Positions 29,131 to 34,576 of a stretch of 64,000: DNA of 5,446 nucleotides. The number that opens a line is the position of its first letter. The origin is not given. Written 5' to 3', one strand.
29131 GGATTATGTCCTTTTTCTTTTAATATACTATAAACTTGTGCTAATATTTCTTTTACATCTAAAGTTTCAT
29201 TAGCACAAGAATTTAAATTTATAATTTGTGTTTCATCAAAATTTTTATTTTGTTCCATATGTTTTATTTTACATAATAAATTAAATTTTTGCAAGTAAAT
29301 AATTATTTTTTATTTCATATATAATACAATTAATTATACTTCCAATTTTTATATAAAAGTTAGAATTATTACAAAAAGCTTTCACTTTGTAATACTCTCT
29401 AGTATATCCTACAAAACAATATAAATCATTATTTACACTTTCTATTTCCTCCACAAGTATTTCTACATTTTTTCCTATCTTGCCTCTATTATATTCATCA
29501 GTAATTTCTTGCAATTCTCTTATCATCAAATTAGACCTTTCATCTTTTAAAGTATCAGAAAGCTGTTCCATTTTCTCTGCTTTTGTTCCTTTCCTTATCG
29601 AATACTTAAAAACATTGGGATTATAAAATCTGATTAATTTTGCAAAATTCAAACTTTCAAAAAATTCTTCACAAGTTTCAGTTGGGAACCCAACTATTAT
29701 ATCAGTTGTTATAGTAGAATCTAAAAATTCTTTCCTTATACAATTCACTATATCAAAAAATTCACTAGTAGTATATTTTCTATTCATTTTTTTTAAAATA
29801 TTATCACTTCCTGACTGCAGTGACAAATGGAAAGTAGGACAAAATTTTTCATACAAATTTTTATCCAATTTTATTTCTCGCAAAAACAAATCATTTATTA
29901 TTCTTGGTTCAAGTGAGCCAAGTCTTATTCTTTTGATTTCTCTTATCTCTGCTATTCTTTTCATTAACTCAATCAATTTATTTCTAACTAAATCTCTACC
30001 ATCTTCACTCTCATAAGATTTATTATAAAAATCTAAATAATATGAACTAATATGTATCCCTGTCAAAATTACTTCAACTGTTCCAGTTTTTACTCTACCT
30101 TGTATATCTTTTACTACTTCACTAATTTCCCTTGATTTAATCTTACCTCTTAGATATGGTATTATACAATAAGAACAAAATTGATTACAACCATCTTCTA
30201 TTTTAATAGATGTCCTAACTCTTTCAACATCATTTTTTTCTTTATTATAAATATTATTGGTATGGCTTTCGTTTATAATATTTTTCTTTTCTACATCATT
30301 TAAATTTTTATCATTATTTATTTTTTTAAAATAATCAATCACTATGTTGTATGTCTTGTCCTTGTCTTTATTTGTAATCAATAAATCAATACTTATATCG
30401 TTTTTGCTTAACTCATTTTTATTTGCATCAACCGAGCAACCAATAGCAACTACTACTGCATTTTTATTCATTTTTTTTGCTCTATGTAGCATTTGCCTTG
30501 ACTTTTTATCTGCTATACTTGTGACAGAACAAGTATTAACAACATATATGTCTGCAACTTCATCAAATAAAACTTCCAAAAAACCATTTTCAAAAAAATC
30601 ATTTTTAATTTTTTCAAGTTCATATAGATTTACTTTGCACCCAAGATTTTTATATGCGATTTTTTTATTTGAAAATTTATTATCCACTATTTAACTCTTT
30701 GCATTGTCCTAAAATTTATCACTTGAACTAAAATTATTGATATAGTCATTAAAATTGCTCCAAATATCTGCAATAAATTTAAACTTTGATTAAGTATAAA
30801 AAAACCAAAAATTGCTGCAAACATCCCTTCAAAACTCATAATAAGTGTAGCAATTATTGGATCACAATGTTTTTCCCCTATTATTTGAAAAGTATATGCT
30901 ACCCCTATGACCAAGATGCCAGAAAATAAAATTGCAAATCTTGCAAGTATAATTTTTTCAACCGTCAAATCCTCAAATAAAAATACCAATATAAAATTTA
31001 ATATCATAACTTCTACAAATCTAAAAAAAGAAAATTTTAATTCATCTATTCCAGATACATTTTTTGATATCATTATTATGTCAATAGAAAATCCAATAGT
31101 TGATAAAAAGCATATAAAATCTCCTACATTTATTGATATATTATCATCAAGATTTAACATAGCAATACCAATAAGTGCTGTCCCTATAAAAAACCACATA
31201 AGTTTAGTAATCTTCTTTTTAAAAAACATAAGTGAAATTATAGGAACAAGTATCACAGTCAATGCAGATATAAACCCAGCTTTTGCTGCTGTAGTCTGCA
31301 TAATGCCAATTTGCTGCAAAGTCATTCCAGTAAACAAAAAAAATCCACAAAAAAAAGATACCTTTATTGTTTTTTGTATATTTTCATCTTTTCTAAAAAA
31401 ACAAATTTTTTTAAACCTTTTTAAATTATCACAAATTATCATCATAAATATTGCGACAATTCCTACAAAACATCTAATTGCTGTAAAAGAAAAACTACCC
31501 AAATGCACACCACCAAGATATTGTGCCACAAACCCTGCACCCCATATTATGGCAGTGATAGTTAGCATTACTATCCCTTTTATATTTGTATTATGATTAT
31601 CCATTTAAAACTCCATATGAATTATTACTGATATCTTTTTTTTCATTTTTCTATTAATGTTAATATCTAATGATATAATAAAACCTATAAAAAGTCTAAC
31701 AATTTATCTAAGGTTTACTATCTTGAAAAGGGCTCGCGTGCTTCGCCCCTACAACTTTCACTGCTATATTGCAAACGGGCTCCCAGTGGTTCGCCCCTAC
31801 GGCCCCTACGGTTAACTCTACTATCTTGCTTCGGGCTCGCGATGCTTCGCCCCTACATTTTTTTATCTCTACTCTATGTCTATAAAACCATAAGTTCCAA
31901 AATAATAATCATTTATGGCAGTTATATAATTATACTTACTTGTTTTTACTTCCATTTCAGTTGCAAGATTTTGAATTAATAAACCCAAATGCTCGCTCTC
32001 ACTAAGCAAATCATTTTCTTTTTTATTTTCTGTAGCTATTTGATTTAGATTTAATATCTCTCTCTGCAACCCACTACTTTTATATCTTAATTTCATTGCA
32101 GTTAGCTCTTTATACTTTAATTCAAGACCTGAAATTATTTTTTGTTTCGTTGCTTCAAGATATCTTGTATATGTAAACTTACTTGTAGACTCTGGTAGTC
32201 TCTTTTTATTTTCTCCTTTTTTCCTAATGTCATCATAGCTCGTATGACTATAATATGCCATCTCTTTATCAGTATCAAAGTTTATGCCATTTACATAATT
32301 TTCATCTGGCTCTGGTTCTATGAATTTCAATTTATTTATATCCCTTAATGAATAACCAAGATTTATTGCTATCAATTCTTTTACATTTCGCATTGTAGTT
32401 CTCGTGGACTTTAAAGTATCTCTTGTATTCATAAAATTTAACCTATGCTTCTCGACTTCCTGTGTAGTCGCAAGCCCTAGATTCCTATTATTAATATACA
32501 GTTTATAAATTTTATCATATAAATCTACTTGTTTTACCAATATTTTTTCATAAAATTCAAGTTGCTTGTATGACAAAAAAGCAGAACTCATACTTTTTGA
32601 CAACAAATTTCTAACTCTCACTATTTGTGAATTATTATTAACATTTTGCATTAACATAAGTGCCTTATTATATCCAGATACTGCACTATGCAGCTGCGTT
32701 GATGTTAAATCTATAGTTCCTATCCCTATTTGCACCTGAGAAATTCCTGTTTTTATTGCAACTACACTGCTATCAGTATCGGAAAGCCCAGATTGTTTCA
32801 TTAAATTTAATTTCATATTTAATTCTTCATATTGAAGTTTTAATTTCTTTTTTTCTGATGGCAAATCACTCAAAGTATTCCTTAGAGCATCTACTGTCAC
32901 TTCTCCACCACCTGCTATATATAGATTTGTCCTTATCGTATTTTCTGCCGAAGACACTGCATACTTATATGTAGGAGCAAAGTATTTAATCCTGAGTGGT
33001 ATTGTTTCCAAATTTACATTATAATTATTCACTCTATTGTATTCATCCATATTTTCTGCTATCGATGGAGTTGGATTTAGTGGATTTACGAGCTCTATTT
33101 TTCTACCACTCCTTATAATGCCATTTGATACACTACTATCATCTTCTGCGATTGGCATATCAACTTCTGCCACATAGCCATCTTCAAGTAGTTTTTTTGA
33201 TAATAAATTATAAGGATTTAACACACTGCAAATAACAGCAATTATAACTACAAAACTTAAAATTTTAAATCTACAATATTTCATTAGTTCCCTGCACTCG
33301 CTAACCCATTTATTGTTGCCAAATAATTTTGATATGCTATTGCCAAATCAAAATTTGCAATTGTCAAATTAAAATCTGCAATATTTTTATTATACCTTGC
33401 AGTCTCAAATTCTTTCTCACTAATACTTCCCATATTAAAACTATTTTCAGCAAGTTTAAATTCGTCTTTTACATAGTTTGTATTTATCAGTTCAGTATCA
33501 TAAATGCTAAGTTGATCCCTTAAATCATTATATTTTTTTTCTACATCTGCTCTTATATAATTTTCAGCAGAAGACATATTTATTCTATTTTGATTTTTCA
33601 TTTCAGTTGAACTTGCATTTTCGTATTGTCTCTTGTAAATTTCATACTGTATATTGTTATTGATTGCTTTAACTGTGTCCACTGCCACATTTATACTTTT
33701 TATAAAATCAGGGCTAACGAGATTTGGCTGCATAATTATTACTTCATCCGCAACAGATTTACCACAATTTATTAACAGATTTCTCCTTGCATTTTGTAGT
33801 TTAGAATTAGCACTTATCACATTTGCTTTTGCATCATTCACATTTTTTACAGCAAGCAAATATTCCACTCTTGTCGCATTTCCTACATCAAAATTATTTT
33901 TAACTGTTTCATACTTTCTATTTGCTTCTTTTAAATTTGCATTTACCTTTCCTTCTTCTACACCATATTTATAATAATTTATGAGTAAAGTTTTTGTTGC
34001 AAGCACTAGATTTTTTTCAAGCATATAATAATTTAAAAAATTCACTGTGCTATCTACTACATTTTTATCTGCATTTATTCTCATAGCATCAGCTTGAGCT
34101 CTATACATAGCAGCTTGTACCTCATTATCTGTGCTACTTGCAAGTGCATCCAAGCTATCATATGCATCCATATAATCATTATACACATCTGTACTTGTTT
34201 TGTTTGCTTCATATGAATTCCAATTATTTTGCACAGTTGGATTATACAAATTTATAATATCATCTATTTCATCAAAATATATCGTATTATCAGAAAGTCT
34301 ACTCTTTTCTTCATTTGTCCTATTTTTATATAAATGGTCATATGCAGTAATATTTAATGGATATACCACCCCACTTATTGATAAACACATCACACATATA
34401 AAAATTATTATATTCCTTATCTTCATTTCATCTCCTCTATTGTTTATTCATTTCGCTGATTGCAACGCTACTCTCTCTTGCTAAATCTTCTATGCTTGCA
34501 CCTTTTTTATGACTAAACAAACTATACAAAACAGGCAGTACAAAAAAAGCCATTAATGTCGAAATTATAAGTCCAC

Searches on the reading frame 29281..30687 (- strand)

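Call 84: search_protein_families(library=pfam, proteins=[window:29281-30687:-], max_evalue=0.0001)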
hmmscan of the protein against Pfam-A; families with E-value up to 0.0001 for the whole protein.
window:29281-30687:- (468 aa): 2 families
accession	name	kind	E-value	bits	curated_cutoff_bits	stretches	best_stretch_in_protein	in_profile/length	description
PF00919.26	UPF0004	-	2.9e-21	75.7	27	1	9-104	1-97/98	Uncharacterized protein family UPF0004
PF04055.27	Radical_SAM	-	2.4e-20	73.8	29.5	1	165-349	5-166/166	Radical SAM superfamily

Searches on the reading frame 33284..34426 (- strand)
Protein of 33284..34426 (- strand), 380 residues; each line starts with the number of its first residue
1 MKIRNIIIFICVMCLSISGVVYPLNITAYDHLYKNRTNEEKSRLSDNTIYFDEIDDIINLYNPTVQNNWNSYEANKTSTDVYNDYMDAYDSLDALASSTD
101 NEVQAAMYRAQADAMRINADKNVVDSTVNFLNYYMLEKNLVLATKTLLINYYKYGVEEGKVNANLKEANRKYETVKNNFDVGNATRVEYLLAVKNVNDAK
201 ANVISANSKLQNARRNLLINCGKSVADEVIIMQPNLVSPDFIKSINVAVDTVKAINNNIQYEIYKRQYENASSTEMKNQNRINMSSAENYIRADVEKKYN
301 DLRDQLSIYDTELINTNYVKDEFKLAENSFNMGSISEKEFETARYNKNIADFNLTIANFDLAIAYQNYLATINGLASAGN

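Call 20: search_protein_families(library=pfam, proteins=[window:33284-34426:-])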
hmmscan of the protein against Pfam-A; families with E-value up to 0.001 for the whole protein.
window:33284-34426:- (380 aa): 1 family
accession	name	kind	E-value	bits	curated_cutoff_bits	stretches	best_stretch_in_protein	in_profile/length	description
PF02321.23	OEP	-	0.00022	21.5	22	0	137-218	102-183/187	Outer membrane efflux protein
